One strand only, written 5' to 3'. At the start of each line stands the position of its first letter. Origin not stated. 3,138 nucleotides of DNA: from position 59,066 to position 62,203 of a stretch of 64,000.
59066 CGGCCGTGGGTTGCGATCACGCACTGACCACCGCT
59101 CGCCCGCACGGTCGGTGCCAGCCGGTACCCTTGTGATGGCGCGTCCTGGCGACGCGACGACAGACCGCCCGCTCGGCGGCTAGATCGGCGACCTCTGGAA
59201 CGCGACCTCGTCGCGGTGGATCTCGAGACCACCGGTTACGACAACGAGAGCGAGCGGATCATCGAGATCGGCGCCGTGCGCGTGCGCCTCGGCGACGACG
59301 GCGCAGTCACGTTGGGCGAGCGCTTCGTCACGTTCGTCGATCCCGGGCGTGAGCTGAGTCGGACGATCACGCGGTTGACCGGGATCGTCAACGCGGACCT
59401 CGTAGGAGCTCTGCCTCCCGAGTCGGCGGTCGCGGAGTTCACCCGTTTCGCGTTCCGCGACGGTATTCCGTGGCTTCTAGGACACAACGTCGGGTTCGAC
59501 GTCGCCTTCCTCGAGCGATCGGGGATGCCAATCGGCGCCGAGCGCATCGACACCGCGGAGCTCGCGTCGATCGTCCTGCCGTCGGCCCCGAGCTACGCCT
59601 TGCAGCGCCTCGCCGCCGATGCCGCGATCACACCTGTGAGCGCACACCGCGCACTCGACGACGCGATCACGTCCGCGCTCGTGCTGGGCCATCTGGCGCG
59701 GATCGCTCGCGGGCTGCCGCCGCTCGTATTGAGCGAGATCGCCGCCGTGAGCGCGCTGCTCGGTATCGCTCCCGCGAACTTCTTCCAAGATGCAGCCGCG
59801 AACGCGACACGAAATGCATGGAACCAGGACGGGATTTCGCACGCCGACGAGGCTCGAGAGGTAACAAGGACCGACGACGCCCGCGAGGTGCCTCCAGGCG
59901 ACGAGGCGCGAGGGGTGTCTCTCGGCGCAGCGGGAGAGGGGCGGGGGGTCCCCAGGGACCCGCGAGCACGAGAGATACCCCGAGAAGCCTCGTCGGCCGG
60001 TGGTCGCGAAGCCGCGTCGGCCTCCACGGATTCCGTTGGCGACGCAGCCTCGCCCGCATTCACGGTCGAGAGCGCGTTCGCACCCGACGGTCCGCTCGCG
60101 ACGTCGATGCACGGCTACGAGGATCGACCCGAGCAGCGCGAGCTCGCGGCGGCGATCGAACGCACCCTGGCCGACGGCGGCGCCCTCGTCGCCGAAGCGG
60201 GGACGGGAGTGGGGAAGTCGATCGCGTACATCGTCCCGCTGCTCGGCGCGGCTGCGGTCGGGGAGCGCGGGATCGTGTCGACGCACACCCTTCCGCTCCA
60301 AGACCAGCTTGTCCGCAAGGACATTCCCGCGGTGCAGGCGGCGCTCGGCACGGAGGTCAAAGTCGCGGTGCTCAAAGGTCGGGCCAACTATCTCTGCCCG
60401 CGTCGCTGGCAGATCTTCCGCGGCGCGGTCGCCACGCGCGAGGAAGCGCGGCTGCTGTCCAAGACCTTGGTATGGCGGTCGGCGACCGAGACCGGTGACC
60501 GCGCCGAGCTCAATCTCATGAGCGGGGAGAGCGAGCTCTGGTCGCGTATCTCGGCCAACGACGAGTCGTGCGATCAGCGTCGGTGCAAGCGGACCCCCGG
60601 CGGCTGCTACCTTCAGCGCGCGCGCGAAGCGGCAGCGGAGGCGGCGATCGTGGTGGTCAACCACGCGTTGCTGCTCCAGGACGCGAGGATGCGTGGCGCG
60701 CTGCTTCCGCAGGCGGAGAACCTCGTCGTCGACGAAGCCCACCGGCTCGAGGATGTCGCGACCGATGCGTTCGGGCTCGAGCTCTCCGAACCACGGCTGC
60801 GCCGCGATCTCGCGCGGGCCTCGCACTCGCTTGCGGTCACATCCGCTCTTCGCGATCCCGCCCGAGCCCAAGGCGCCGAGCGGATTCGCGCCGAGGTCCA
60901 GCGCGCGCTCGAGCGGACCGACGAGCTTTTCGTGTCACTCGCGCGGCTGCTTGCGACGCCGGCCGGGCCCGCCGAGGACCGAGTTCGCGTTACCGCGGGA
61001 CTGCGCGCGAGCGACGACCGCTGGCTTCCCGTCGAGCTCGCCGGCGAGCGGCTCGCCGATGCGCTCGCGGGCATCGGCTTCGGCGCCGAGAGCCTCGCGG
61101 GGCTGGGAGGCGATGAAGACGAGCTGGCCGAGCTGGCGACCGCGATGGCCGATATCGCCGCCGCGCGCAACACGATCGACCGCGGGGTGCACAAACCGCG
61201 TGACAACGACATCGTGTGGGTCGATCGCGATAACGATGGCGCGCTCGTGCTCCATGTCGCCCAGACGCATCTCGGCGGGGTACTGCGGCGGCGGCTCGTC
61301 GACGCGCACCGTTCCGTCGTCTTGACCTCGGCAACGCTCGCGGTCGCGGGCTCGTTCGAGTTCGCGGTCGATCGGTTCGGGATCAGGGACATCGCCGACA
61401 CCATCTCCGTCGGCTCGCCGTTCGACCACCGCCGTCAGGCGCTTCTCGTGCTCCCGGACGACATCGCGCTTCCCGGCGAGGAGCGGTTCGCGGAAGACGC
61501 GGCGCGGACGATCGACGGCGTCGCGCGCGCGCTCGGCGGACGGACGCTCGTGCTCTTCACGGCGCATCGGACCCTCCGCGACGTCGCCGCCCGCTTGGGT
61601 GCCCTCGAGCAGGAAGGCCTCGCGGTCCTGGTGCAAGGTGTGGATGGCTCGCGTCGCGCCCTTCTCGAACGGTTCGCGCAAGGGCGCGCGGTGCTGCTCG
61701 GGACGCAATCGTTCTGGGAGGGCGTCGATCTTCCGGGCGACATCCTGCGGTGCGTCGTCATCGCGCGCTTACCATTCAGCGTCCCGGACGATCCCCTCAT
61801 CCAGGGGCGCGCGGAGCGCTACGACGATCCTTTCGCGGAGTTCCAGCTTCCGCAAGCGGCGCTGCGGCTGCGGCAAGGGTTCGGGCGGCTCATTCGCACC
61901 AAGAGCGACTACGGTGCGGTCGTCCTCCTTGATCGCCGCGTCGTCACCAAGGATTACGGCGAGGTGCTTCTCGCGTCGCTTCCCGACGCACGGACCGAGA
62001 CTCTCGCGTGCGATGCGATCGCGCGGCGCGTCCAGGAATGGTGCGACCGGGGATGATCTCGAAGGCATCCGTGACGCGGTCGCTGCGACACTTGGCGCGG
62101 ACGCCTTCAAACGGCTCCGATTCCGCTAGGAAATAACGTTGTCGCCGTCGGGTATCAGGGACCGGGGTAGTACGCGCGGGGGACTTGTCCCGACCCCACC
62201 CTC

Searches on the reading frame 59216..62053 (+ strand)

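Call 63: search_protein_families(library=pfam, proteins=[window:59216-62053:+], max_evalue=0.01)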
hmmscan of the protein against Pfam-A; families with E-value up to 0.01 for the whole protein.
window:59216-62053:+ (946 aa): 4 families
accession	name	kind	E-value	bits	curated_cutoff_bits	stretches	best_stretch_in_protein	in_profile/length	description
PF13307.12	Helicase_C_2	-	5e-41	141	25.3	1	771-924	6-169/170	Helicase C-terminal domain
PF00929.31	RNase_T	-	7.5e-21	75.8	24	1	1-156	3-163/164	Exonuclease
PF00270.35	DEAD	-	9.7e-09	35.6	26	1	312-374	6-70/167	DEAD/DEAH box helicase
PF06733.21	DEAD_2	-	0.00021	21.4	21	1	462-526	104-170/172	DEAD_2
